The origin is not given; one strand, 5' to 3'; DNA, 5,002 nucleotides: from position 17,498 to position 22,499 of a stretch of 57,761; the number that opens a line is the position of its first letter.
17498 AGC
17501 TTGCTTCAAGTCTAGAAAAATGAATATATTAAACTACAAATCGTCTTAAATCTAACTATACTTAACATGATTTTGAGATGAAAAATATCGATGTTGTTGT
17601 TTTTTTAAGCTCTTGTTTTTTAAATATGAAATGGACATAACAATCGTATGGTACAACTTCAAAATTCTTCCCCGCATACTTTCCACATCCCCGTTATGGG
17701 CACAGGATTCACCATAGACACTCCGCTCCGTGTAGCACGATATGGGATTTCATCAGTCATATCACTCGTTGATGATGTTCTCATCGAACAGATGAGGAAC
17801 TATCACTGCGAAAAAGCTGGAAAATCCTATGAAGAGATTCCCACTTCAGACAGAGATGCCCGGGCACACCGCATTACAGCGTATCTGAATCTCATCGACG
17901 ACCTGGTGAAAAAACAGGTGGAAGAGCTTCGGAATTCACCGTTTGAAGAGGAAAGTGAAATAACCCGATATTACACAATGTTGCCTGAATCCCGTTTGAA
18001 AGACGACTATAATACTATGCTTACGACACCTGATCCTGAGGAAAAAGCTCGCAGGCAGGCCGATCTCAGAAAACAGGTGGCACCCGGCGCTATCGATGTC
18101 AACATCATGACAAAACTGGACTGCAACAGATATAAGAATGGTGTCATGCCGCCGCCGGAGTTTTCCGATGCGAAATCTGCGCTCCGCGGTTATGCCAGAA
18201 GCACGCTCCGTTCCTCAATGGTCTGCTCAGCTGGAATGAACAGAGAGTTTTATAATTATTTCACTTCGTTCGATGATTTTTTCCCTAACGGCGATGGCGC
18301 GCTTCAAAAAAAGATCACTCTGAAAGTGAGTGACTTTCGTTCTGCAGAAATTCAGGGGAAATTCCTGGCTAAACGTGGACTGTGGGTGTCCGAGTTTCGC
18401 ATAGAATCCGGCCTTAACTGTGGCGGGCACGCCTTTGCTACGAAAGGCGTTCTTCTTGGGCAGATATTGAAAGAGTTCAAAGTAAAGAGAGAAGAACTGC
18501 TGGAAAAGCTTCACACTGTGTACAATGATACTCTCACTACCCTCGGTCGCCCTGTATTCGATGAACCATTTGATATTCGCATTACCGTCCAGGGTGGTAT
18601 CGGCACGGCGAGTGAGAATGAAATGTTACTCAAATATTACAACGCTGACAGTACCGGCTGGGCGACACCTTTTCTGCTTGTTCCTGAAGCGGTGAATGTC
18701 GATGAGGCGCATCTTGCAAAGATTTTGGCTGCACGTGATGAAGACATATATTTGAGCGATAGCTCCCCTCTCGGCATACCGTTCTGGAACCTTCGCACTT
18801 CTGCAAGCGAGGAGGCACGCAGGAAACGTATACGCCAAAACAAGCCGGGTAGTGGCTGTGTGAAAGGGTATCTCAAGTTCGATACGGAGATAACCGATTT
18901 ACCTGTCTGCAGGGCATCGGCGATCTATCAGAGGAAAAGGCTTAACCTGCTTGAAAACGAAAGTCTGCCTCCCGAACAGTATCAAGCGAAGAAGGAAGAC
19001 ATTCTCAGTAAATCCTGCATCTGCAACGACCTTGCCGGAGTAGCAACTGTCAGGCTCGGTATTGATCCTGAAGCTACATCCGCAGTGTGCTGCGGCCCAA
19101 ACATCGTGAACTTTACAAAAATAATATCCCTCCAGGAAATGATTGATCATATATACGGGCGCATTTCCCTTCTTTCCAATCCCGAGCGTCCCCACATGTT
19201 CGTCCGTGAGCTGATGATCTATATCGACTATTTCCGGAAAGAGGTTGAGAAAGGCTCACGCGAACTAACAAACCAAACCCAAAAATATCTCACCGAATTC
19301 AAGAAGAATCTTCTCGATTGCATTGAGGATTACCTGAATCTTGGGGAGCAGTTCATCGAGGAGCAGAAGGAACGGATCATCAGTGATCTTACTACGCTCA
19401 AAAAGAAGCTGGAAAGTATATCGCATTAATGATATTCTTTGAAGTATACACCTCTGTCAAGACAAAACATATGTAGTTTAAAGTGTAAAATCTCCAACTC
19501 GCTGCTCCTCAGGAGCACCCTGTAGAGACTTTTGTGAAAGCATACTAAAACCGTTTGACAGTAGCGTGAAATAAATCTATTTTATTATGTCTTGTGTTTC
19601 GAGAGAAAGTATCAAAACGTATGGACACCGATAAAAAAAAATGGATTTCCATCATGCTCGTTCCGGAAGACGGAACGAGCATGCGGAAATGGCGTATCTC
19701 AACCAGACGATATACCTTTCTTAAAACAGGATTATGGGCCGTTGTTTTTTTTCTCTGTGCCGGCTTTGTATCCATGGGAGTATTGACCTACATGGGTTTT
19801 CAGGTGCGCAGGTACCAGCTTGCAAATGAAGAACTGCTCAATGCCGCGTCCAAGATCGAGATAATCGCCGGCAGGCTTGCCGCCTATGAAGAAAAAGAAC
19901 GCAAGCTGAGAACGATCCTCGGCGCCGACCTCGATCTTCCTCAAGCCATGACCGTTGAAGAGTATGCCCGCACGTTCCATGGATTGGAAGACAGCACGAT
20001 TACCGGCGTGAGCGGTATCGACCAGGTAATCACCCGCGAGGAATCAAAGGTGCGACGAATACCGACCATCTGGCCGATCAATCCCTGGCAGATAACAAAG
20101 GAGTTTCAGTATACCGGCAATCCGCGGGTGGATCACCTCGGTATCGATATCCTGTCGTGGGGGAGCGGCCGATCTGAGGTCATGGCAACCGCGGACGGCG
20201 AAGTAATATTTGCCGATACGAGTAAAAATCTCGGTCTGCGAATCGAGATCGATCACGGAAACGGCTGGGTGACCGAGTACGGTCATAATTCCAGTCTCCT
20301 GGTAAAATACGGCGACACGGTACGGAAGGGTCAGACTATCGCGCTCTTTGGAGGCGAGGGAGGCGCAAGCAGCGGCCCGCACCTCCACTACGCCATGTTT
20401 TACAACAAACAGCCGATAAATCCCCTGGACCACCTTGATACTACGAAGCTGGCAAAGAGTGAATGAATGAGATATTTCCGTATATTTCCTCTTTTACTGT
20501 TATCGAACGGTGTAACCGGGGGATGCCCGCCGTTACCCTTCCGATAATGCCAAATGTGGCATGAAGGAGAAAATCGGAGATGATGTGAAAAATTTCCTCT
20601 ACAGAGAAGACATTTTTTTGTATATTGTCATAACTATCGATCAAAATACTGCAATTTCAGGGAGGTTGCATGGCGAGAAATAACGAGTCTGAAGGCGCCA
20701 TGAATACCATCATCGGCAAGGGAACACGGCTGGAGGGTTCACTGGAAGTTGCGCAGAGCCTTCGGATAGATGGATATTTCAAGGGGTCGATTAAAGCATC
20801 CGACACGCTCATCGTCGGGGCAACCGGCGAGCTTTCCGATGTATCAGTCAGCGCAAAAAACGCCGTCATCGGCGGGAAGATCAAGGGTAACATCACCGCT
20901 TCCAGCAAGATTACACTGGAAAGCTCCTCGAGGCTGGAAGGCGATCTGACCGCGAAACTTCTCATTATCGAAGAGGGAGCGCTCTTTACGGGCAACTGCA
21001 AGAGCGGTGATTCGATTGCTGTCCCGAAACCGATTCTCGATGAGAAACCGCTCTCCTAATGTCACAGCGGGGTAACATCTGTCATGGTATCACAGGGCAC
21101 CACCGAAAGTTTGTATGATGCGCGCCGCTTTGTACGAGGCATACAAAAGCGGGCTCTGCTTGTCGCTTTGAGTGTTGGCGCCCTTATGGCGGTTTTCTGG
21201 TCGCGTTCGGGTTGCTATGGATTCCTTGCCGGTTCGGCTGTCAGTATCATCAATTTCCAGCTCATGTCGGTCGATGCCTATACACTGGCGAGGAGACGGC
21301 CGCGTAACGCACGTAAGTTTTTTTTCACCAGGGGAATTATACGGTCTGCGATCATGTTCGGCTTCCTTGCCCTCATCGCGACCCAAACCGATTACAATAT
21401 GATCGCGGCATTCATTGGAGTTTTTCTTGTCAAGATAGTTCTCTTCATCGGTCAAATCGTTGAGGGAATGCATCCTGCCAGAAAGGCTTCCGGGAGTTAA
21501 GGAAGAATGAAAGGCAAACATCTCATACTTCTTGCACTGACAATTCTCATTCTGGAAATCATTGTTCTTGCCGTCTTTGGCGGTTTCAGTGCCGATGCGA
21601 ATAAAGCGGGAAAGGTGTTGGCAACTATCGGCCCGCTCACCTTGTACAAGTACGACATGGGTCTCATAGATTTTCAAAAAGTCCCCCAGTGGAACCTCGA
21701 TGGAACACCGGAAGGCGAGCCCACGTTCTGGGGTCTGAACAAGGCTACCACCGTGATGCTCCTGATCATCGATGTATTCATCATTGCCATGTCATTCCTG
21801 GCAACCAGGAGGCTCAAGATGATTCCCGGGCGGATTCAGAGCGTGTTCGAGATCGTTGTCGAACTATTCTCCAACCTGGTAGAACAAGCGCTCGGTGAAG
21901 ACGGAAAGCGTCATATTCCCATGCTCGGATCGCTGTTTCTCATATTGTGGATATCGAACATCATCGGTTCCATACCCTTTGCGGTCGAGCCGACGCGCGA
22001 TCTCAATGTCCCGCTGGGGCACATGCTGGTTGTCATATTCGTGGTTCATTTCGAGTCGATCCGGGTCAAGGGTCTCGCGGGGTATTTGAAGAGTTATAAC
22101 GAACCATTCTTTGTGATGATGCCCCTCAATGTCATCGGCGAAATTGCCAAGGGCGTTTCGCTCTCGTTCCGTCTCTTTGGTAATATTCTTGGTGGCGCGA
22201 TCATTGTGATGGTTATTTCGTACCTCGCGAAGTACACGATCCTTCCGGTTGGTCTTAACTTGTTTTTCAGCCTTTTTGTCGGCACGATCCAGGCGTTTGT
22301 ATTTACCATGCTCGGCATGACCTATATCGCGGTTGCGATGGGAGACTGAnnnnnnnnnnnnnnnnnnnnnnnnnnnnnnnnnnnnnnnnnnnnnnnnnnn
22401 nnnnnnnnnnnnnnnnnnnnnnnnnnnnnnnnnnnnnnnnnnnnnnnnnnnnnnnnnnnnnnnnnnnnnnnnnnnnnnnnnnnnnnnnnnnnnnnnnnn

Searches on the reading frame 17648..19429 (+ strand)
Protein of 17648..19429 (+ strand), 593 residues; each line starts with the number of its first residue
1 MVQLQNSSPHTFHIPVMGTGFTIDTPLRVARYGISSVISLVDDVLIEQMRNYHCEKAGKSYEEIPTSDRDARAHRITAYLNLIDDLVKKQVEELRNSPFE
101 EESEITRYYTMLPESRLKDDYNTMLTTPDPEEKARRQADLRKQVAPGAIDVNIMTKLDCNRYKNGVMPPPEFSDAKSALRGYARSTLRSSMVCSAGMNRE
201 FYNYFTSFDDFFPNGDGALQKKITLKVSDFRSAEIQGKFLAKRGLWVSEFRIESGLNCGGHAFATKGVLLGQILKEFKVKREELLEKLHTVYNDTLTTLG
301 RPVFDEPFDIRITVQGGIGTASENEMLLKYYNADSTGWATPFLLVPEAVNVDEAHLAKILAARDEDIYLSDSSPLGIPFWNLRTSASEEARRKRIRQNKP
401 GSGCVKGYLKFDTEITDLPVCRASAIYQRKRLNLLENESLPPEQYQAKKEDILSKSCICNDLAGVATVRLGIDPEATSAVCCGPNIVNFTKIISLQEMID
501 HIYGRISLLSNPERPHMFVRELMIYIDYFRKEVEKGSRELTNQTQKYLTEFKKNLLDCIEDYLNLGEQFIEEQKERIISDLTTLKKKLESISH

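Call 3: search_protein_families(library=pfam, proteins=[window:17648-19429:+], max_evalue=0.1)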
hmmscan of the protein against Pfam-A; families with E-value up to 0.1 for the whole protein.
window:17648-19429:+ (593 aa): 1 family
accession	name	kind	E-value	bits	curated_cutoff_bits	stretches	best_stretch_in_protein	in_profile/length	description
PF01442.23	Apolipoprotein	-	0.096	12.8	90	0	529-590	38-99/190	Apolipoprotein A1/A4/E domain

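Call 4: search_protein_families(library=ncbifam, proteins=[window:17648-19429:+], max_evalue=0.1)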
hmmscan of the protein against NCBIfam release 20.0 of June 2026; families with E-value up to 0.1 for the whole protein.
window:17648-19429:+ (593 aa): 1 family
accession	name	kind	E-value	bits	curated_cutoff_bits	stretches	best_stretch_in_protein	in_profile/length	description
NF005399.0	PRK06946.1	subfamily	0.076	12.2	343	0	14-81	200-266/294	lipid A biosynthesis lauroyl acyltransferase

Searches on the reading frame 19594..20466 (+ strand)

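Call 39: search_protein_families(library=pfam, proteins=[window:19594-20466:+], max_evalue=0.0001)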
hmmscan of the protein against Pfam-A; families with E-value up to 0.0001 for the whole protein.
window:19594-20466:+ (290 aa): 1 family
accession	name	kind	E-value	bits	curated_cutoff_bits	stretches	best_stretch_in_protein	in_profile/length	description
PF01551.29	Peptidase_M23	-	7.7e-26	90.6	28.7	1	181-277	3-96/96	Peptidase family M23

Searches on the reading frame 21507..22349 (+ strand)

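Call 39: search_protein_families(library=pfam, proteins=[window:21507-22349:+], max_evalue=0.0001)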
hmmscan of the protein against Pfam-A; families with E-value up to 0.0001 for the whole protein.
window:21507-22349:+ (280 aa): 1 family
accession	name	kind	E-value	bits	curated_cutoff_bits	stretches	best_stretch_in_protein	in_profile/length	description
PF00119.25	ATP-synt_A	-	1.6e-45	156.1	33.9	1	83-274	2-216/217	ATP synthase A chain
